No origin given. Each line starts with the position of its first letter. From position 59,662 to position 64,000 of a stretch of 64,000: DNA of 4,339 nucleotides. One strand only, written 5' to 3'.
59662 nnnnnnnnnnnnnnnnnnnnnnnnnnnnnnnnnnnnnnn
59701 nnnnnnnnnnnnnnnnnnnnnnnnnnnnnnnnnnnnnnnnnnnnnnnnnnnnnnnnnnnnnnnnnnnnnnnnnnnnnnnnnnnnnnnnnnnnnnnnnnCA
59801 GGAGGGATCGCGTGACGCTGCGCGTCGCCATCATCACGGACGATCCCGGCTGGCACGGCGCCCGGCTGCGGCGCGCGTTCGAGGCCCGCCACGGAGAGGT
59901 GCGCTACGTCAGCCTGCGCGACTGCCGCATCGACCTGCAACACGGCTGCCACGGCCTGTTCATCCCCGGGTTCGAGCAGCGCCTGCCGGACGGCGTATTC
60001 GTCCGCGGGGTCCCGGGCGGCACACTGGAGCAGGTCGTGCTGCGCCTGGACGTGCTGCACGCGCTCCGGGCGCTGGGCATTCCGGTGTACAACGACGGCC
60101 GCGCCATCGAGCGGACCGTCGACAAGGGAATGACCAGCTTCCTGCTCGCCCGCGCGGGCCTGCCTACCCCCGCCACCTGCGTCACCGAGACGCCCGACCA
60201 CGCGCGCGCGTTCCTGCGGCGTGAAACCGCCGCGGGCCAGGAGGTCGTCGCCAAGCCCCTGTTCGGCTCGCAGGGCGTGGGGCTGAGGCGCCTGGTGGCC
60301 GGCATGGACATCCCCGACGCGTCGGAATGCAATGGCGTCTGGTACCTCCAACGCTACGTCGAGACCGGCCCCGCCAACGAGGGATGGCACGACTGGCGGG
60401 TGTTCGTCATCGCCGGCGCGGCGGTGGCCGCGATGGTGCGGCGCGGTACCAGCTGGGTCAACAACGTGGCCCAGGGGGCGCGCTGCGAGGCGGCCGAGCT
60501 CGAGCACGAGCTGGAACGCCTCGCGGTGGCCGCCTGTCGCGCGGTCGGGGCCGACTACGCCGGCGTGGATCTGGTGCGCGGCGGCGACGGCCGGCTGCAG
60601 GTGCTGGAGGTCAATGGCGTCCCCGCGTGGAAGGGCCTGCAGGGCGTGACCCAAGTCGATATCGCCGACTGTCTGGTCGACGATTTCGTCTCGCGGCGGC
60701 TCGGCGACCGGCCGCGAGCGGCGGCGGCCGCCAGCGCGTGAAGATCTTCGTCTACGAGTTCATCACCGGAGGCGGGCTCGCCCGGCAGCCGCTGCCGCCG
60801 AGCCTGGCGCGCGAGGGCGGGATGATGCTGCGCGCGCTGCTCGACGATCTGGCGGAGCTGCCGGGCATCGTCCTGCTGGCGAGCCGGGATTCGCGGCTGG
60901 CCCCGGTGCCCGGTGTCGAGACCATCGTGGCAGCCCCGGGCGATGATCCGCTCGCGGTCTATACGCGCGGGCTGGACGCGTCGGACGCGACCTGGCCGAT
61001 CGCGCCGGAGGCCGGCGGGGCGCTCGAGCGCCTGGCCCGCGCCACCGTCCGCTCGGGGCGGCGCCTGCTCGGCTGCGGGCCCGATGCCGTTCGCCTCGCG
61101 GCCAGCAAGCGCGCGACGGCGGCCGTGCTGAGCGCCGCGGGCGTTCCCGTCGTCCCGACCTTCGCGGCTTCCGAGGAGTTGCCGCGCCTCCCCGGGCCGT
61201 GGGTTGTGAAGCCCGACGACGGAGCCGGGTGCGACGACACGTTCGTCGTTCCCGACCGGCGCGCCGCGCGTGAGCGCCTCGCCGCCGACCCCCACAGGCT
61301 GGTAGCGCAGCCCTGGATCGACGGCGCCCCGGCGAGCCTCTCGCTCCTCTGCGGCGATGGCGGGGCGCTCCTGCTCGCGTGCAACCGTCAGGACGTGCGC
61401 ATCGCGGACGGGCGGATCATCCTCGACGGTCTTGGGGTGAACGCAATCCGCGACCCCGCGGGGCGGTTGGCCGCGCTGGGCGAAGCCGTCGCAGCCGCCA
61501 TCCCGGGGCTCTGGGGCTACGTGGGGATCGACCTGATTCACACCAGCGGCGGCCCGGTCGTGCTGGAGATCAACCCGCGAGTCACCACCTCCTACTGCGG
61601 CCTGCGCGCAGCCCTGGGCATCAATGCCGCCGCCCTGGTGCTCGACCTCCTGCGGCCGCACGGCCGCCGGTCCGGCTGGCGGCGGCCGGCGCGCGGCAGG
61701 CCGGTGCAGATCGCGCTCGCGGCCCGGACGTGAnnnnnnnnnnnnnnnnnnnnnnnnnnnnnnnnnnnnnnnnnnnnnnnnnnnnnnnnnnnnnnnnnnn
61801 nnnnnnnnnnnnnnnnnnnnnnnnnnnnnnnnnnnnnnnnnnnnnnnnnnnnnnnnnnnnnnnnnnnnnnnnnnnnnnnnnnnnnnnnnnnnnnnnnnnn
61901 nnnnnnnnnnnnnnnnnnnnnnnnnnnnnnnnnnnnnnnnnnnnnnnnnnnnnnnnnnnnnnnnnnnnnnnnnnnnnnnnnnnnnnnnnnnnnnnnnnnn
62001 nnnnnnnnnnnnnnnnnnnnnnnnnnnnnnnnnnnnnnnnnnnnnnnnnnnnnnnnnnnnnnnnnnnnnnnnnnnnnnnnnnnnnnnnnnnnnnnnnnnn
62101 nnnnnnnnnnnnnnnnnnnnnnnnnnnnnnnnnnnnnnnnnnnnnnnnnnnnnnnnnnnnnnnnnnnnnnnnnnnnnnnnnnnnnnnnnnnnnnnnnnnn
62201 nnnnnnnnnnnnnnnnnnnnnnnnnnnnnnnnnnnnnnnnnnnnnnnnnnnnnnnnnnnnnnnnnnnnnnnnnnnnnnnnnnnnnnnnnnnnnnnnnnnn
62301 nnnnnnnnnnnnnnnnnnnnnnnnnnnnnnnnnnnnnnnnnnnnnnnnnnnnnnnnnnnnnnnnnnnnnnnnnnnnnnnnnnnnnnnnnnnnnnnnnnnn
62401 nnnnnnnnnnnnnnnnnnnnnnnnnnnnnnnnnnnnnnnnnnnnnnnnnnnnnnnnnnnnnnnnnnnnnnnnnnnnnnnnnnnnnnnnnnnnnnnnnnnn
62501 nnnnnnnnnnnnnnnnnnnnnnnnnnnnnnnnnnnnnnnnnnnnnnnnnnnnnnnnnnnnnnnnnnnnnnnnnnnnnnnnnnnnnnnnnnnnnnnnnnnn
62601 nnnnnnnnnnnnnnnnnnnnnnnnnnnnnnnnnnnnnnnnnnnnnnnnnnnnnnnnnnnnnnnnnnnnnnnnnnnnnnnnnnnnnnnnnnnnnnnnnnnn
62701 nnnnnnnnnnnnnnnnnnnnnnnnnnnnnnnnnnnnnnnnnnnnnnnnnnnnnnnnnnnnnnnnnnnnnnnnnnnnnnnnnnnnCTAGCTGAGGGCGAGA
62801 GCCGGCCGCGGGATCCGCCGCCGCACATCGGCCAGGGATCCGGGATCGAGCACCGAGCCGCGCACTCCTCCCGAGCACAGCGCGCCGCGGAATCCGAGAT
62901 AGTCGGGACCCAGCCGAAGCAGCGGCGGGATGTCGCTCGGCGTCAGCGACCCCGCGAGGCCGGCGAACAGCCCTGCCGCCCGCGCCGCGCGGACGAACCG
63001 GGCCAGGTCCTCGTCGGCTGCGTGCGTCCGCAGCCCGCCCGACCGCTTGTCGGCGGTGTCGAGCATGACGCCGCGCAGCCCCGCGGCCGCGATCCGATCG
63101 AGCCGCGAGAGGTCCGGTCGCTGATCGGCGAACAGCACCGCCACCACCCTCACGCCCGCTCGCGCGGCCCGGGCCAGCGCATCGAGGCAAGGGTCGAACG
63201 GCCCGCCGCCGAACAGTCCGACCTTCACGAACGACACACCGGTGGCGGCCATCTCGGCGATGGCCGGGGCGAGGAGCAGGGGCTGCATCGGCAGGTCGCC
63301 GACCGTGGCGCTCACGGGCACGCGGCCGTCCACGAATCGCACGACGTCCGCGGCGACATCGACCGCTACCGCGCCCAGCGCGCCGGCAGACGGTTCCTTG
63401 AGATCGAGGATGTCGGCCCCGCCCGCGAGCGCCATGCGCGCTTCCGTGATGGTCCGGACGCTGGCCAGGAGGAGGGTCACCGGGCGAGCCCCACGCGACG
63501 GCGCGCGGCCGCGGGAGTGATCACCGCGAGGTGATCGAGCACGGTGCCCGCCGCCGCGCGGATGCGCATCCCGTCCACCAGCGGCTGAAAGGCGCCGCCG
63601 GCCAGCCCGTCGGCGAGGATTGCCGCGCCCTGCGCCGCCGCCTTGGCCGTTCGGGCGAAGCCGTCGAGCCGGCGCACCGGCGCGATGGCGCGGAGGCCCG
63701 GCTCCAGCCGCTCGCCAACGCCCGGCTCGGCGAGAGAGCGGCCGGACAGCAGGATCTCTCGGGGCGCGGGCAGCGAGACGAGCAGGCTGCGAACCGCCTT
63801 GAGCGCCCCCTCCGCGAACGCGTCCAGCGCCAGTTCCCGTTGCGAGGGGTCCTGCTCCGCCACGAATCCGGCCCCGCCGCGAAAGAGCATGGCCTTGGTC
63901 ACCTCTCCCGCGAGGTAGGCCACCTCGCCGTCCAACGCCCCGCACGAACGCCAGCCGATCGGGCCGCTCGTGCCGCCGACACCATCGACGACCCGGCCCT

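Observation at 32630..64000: About 30 kb contiguous H4MPT + methanofuran cofactor-biosynthesis and C1-transfer island next to xoxF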

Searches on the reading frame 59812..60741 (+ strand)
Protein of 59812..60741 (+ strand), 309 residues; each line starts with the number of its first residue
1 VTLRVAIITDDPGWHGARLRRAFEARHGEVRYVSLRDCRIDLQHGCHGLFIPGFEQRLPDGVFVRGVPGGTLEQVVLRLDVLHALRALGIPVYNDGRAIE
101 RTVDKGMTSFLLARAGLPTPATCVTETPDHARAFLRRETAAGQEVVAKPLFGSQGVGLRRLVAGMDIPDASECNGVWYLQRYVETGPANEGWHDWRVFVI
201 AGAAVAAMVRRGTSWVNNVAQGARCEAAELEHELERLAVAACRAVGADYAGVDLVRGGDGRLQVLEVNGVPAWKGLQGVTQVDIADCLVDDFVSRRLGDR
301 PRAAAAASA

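Call 9: search_protein_families(library=ncbifam, proteins=[window:59812-60741:+], max_evalue=0.00001)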
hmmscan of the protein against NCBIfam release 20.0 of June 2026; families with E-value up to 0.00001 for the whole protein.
window:59812-60741:+ (309 aa): 13 families
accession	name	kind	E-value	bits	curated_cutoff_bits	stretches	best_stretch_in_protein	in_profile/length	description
NF040720.1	MptN_Meth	equivalog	1.5e-61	208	350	1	5-291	2-289/291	tetrahydromethanopterin:alpha-L-glutamate ligase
TIGR00768.1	rimK_fam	subfamily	9.4e-47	159.7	143.4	1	5-290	2-274/276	RimK family alpha-L-glutamate ligase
TIGR02144.1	LysX_arch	equivalog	5.5e-35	120.8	275.6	1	83-294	66-277/281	lysine biosynthesis protein LysX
TIGR04356.1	grasp_GAK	hypoth_equivalog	1.2e-26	93.5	300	1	4-293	1-284/287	GAK system ATP-grasp enzyme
NF007764.0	PRK10446.1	equivalog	1.1e-20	74.1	331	1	4-295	2-288/300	30S ribosomal protein S6--L-glutamate ligase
TIGR04443.1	F420_CofF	equivalog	6.9e-15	54.8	300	1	79-290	67-280/283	coenzyme gamma-F420-2:alpha-L-glutamate ligase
TIGR04187.1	GRASP_SAV_5884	subfamily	3.6e-09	36.3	350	1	94-290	113-309/312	ATP-grasp ribosomal peptide maturase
NF038074.1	fam_STM4014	hypoth_equivalog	1.8e-07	30.8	175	0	192-269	239-325/349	STM4014 family protein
TIGR03103.1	trio_acet_GNAT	equivalog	2.7e-07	29.5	569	1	98-214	291-401/547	N-acetylglutaminylglutamine synthetase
TIGR02068.2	cya_phycin_syn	equivalog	6.6e-07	27.7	850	0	98-211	207-315/862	cyanophycin synthetase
TIGR01380.1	glut_syn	equivalog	3.7e-06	26.2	299.05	1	77-286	96-302/312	glutathione synthase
NF003573.0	PRK05246.1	equivalog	4.2e-06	25.8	272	1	88-256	108-276/316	glutathione synthase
NF010623.0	PRK14016.1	subfamily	5e-06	24.9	877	0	102-210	212-315/871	cyanophycin synthetase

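Call 59: search_protein_families(library=pfam, proteins=[window:59812-60741:+], max_evalue=0.0001)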
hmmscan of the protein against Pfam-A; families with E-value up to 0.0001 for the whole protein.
window:59812-60741:+ (309 aa): 4 families
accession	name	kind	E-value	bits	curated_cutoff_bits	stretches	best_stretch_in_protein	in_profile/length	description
PF08443.16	RimK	-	3.2e-21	76.2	21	1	104-290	3-186/188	RimK-like ATP-grasp domain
PF18030.7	Rimk_N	-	3.8e-06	27.5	26.4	1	3-99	1-94/94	RimK PreATP-grasp domain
PF02955.21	GSH-S_ATP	-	1.3e-05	25.2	23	1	119-256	12-153/175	Prokaryotic glutathione synthetase, ATP-grasp domain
PF14397.11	ATPgrasp_ST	-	2.9e-05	23.9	31.4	0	90-162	7-80/278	Sugar-transfer associated ATP-grasp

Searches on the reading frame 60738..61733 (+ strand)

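Call 9: search_protein_families(library=ncbifam, proteins=[window:60738-61733:+], max_evalue=0.00001)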
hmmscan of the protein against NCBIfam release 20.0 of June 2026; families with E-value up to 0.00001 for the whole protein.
window:60738-61733:+ (331 aa): 3 families
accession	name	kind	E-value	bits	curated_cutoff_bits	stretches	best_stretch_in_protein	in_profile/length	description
NF040722.1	MfnD_Meth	equivalog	6.3e-16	58.7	400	1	5-292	2-261/288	tyramine--L-glutamate ligase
NF009402.0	PRK12767.1-1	equivalog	2.1e-10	39.9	218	1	115-301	107-294/329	carbamoyl phosphate synthase-like protein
NF009405.0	PRK12767.1-4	equivalog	7.6e-09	35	390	1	115-287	104-271/320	carbamoyl phosphate synthase-like protein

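Call 59: search_protein_families(library=pfam, proteins=[window:60738-61733:+], max_evalue=0.0001)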
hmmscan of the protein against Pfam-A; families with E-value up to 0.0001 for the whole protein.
window:60738-61733:+ (331 aa): 2 families
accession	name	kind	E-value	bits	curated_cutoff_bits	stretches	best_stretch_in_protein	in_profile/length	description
PF02655.19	ATP-grasp_3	-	2.6e-32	112.6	23.2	1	121-285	1-160/160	ATP-grasp domain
PF18301.6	preATP-grasp_3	-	2e-15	57.1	26.3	1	47-118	4-76/76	pre ATP-grasp 3 domain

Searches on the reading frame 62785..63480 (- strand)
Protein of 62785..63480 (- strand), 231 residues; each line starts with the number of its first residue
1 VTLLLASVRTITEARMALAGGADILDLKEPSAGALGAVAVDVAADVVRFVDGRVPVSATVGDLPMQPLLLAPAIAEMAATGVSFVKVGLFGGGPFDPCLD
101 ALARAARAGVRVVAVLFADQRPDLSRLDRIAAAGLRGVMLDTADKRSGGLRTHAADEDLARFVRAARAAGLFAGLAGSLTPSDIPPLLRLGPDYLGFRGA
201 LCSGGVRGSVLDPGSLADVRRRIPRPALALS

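Call 9: search_protein_families(library=ncbifam, proteins=[window:62785-63480:-], max_evalue=0.00001)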
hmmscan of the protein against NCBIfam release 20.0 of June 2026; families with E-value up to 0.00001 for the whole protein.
window:62785-63480:- (231 aa): 4 families
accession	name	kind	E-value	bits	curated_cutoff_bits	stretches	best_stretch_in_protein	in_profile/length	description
NF002576.0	PRK02227.1-5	equivalog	4.7e-82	274.8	297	1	1-225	1-225/236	hypothetical protein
NF002574.0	PRK02227.1-2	subfamily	1.5e-52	178.3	286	1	1-227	1-227/233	hypothetical protein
NF002575.0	PRK02227.1-3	equivalog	2.2e-32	112.7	304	1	4-211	3-220/233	(5-formylfuran-3-yl)methyl phosphate synthase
NF002573.0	PRK02227.1-1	equivalog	3e-32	111.9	341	1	3-207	2-217/236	(5-formylfuran-3-yl)methyl phosphate synthase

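Call 12: find_encoding_contigs(protein=window:62785-63480:-, flank=10000, max_places=6)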
Protein window:62785-63480:- (231 aa): no gene with exactly this product is on record in the collection.

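Call 14: find_related_loci(query=window:62785-63480:-, collection=genome_contigs, flank=10000)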
Query window:62785-63480:- (231 aa) in genome_contigs; peptide patterns used: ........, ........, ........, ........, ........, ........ (x = any residue, [..] = any of these).
599 stretches matched a pattern (row limit reached: there are more); 247 encode a relative of the query (tblastn E <= 1e-3); the best 80 are kept; 80 distinct loci.
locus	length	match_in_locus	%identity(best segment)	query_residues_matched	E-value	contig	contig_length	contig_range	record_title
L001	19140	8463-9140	55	1-226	3e-66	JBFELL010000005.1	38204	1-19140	MAG: Gammaproteobacteria bacterium isolate Mix_mud02.2020.12.48 k141_1975076_length_38204_cov_10.2217, whole genome shot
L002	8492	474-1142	57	1-223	6e-65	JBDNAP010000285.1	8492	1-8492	MAG: Thiogranum sp. isolate SJRS4.bin.3 k97_296483, whole genome shotgun sequence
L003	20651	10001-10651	55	1-223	3e-64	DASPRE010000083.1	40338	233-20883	MAG TPA_asm: Burkholderiales bacterium isolate SMAG_U12217 k141_85052, whole genome shotgun sequence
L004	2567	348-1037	48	1-223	8e-65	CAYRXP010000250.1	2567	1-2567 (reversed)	MAG TPA_asm: uncultured Enterobacteriaceae bacterium isolate binchicken_co61_101 genome assembly, contig: NODE_18631_len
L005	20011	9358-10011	55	1-224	2e-64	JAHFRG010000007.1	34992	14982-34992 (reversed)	MAG: Betaproteobacteria bacterium isolate nzgw569 NODE_856_length_34993_cov_11.321289, whole genome shotgun sequence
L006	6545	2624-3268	55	4-219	1e-63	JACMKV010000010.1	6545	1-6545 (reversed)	MAG: Burkholderiales bacterium isolate ES-bin-258 ES-bin-258-contig-k141_117990, whole genome shotgun sequence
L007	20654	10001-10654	62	1-219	2e-63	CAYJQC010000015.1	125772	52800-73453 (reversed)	MAG TPA_asm: uncultured Rhodospirillaceae bacterium isolate ERP124720_co1_30 genome assembly, contig: NODE_192_length_12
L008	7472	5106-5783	47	1-223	1e-62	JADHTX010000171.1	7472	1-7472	MAG: Methylobacter sp. isolate BS150m-G31 BS-150m-C9478, whole genome shotgun sequence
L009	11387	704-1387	46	1-229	6e-63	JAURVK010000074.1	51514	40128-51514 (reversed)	MAG: Methylobacter sp. isolate E1_concoct.bin.23 E1_k141_131198, whole genome shotgun sequence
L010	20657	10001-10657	57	1-219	5e-63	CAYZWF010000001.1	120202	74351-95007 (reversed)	MAG TPA_asm: uncultured Rhodospirillaceae bacterium isolate SRP200020_co2_207 genome assembly, contig: NODE_121_length_1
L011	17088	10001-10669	57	1-219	2e-62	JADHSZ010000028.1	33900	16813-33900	MAG: Alphaproteobacteria bacterium isolate BS150m-G7 BS-150m-C1038, whole genome shotgun sequence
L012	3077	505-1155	47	1-217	9e-63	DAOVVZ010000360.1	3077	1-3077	MAG TPA_asm: Methylomarinum sp. isolate CSMAG_1718 CSMAG_1718_k141_259193_length_3077_cov_8.0000, whole genome shotgun s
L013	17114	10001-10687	44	1-229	1e-61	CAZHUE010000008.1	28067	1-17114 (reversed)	MAG TPA_asm: uncultured Methylomarinum sp. isolate binchicken_co24_139 genome assembly, contig: NODE_454_length_28067_co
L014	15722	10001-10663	51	1-221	2e-61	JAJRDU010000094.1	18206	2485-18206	MAG: Methylococcaceae bacterium isolate OWC_0100 OWC_0100_k121_48081, whole genome shotgun sequence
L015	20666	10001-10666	48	1-223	2e-61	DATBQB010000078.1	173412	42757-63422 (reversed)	MAG TPA_asm: Methylobacter sp. isolate SMAG_U4092 k141_591049, whole genome shotgun sequence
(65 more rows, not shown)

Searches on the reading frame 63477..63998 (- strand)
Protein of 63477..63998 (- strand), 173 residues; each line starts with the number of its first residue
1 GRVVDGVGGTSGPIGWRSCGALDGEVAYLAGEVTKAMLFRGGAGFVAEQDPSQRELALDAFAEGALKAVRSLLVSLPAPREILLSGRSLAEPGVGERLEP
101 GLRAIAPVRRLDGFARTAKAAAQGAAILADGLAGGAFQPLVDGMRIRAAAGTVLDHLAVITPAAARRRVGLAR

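Call 9: search_protein_families(library=ncbifam, proteins=[window:63477-63998:-], max_evalue=0.00001)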
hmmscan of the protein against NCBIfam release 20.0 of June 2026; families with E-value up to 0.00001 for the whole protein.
window:63477-63998:- (173 aa): 0 families

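Call 11: search_protein_families(library=pfam, proteins=[window:63477-63998:-], max_evalue=0.001)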
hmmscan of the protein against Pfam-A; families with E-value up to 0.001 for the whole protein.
window:63477-63998:- (173 aa): 1 family
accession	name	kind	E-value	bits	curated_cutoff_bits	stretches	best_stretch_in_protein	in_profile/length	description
PF07318.18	DUF1464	-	2.6e-33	116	23.5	1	1-157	169-325/327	Protein of unknown function (DUF1464)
